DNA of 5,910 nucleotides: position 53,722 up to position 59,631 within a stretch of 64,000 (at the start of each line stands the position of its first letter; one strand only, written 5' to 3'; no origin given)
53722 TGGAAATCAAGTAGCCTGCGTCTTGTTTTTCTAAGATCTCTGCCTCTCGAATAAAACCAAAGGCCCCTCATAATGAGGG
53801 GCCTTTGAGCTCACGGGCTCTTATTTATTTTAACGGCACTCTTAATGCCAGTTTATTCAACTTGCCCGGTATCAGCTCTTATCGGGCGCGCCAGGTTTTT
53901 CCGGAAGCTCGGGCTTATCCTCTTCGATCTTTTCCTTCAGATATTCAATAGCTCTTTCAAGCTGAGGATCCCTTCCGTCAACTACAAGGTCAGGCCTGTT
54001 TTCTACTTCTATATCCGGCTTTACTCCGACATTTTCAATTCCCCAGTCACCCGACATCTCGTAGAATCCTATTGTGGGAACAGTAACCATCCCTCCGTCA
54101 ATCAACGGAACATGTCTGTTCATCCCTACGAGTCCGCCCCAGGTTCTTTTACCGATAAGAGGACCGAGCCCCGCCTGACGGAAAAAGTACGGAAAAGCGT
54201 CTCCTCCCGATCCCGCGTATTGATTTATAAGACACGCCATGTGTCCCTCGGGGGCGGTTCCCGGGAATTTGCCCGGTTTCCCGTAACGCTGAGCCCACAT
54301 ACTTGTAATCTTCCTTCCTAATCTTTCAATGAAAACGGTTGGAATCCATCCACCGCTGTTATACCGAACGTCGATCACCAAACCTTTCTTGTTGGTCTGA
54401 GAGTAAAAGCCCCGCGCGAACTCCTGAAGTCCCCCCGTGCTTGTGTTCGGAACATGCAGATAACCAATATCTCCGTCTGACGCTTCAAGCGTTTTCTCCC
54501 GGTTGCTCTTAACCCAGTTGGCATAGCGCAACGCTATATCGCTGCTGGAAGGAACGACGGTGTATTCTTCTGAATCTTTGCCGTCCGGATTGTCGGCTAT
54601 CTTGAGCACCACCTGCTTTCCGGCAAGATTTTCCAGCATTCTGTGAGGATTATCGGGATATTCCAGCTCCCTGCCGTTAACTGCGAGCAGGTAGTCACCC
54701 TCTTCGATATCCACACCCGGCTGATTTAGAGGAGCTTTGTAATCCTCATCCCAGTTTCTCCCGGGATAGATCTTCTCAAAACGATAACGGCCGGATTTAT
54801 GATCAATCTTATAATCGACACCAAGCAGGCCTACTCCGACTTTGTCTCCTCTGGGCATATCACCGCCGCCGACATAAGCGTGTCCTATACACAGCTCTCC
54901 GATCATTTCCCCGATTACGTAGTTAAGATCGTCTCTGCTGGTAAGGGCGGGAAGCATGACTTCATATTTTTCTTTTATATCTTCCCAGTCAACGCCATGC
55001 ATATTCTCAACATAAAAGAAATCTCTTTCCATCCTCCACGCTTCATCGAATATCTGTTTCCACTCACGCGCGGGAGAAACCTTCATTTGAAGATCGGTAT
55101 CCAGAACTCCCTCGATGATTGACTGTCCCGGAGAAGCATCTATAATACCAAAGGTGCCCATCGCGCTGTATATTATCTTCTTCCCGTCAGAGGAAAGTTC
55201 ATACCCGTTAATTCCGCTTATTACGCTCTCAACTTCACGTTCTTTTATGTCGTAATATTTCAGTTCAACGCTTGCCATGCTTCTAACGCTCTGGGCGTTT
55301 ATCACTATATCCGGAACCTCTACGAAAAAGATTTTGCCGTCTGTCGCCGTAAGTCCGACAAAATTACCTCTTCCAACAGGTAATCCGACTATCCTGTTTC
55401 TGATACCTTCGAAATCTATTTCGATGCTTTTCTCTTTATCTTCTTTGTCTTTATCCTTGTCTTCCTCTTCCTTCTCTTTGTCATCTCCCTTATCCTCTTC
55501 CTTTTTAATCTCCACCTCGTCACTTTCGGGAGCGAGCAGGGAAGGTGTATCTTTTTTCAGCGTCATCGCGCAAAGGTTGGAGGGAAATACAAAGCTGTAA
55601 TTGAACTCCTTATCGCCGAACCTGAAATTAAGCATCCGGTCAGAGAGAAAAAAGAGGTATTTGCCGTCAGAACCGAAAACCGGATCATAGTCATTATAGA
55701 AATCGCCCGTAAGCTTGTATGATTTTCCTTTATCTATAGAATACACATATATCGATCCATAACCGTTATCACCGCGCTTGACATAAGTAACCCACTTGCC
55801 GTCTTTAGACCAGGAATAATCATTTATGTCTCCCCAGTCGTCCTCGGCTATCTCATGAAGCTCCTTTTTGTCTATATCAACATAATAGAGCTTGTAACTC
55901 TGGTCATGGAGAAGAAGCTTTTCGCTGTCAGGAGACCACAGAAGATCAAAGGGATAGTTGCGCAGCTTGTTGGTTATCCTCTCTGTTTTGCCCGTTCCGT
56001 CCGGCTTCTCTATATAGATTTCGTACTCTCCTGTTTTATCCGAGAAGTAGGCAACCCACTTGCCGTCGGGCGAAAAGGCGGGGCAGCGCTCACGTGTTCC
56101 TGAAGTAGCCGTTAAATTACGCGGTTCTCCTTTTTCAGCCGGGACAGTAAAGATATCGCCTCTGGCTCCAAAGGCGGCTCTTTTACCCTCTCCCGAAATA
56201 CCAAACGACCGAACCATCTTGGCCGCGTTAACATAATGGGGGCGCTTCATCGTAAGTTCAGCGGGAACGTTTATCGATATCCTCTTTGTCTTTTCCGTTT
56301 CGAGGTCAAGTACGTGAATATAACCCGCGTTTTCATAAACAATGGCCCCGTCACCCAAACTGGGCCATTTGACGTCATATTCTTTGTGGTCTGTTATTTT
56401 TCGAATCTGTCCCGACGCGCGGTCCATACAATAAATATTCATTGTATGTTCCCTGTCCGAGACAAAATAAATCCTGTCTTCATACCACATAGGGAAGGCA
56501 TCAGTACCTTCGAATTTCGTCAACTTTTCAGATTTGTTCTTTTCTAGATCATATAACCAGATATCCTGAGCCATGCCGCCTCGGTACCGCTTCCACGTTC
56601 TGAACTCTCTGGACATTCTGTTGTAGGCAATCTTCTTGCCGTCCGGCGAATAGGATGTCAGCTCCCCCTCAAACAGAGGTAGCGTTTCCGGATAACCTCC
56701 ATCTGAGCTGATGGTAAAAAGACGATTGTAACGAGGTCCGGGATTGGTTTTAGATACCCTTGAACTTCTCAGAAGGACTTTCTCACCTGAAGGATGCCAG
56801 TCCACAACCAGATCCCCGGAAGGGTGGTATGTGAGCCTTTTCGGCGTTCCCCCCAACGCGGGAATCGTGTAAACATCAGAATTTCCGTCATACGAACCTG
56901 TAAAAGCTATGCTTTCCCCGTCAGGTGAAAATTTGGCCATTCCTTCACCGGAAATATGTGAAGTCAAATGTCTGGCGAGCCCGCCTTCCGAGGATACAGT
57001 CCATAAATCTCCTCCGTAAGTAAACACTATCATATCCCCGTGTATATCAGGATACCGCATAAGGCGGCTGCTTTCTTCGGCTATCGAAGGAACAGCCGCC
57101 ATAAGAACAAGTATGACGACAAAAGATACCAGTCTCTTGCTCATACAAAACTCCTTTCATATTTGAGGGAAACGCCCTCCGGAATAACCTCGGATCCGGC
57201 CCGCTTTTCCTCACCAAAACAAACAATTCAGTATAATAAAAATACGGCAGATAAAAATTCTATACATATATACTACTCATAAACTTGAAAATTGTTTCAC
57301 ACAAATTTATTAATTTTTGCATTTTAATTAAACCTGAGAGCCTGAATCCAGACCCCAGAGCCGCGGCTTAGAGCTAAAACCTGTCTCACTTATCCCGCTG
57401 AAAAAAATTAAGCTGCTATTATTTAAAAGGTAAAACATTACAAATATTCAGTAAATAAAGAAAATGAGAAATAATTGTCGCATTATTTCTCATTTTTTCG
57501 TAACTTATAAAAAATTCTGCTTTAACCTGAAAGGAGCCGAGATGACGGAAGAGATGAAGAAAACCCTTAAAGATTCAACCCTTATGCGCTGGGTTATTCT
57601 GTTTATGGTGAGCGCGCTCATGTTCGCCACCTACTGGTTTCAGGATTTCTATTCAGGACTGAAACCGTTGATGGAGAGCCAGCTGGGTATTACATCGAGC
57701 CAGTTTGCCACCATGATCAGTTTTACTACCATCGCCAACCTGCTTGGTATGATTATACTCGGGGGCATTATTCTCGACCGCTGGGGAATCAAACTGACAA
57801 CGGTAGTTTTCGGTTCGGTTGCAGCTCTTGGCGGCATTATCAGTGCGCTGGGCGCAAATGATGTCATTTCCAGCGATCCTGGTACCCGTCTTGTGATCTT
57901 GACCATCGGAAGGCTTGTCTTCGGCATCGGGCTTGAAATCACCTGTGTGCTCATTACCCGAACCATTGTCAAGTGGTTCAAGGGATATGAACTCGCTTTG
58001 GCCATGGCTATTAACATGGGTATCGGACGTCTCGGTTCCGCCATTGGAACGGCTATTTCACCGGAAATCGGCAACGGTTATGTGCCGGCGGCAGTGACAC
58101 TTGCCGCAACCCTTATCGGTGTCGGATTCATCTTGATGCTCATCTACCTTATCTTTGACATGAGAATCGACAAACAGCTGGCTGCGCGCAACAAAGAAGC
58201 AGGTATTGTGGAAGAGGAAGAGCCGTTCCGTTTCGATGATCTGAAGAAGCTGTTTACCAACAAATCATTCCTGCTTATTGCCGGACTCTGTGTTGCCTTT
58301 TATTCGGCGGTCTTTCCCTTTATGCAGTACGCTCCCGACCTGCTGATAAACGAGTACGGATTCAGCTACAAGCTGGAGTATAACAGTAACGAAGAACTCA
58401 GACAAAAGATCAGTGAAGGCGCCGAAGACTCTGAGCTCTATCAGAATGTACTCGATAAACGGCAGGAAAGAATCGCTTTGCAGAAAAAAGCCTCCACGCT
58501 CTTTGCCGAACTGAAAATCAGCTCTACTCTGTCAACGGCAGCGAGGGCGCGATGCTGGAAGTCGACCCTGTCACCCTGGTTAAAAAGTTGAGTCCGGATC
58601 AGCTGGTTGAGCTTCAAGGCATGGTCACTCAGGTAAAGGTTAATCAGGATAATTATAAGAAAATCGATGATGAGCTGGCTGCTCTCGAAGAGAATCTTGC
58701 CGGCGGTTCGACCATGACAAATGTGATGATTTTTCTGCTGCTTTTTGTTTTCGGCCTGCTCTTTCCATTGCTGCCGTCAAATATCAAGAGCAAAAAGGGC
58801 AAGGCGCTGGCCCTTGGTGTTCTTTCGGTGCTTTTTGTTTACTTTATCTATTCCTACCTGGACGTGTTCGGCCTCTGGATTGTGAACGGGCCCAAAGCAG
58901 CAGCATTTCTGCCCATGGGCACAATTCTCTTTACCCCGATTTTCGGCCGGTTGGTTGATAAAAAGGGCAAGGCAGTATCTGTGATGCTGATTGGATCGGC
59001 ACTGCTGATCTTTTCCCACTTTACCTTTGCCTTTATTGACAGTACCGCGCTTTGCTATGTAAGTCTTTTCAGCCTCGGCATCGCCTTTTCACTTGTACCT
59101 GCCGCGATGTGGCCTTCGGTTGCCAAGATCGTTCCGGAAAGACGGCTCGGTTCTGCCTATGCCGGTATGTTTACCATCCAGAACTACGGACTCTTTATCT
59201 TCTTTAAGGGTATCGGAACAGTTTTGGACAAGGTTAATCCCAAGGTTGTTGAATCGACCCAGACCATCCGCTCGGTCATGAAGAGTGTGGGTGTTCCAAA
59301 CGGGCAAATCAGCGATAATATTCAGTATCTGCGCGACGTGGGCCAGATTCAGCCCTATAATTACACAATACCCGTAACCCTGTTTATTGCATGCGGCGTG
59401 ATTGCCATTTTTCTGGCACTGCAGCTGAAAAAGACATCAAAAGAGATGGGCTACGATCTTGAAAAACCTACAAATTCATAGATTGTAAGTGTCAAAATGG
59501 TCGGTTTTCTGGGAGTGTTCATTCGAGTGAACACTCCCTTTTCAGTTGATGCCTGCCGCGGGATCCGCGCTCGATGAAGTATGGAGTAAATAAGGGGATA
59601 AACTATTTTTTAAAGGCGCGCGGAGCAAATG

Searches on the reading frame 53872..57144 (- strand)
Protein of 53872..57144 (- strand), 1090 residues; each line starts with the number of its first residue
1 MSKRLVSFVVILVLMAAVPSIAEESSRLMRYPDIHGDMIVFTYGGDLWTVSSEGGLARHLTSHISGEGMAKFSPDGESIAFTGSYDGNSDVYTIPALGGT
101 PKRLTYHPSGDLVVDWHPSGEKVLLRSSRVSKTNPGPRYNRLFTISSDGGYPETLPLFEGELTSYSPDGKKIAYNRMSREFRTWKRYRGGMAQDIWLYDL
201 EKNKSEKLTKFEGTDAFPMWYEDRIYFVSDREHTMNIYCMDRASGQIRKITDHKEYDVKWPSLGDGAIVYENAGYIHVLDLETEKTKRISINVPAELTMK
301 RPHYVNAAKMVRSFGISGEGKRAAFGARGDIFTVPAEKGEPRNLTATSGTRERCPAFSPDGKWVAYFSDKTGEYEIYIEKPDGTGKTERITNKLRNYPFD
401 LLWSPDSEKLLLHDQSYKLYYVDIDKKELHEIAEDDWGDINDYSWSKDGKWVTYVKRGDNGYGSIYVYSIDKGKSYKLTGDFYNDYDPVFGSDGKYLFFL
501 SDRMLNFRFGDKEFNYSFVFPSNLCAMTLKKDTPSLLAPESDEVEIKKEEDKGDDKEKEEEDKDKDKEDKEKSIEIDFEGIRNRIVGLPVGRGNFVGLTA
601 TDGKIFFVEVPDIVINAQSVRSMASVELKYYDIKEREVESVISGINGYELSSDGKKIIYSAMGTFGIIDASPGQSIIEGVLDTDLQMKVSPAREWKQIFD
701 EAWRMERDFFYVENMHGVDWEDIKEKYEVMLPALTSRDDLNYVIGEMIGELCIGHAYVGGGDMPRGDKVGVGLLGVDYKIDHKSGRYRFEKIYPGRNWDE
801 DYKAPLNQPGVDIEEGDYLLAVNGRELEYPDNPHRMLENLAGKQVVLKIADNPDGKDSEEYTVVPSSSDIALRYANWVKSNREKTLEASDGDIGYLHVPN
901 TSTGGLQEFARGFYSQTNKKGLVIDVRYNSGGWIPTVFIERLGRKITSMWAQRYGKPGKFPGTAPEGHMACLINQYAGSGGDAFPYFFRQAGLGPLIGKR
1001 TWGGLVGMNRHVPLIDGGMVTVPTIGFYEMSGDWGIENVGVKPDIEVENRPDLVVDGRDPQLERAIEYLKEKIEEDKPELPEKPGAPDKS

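Call 27: search_protein_families(library=pfam, proteins=[window:53872-57144:-], max_evalue=0.001)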
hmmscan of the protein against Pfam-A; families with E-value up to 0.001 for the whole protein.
window:53872-57144:- (1090 aa): 8 families
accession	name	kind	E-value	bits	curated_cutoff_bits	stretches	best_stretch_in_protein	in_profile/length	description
PF07676.18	PD40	-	4.6e-29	100.1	20.9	1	342-378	2-38/38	WD40-like Beta Propeller Repeat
PF03572.23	Peptidase_S41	-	4.8e-26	91.7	24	1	892-1047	1-165/165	Peptidase family S41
PF14684.11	Tricorn_C1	-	2.1e-24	85.6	24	1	691-749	1-59/59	Tricorn protease C1 domain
PF14685.13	PDZ_Tricorn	-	2.4e-22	79.1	25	1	772-854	1-81/88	Tricorn protease PDZ domain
PF00930.27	DPPIV_N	-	2e-13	50.2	22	0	183-253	13-81/354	Dipeptidyl peptidase IV (DPP IV) N-terminal region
PF25174.1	Beta-prop_THOC3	-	5.3e-09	35.9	305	0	393-476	86-164/272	THOC3 beta-propeller domain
PF23414.1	Beta-prop_EML_2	-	1.1e-07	31.9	90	1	305-445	36-170/266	Echinoderm microtubule-associated protein second beta-propeller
PF00400.38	WD40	-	0.00081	20.3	27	0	68-88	16-34/39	WD domain, G-beta repeat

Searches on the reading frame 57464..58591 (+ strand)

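Call 27: search_protein_families(library=pfam, proteins=[window:57464-58591:+], max_evalue=0.001)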
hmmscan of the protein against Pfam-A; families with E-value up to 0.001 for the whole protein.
window:57464-58591:+ (375 aa): 1 family
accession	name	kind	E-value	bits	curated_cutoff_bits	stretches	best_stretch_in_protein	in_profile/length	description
PF07690.21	MFS_1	-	1.1e-21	77.6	33.4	1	51-301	3-235/347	Major Facilitator Superfamily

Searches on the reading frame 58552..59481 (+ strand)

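Call 27: search_protein_families(library=pfam, proteins=[window:58552-59481:+], max_evalue=0.001)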
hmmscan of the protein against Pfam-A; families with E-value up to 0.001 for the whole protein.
window:58552-59481:+ (309 aa): 1 family
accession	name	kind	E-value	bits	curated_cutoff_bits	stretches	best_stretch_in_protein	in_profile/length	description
PF07690.21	MFS_1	-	1.6e-09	37.6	33.4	1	87-216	213-345/347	Major Facilitator Superfamily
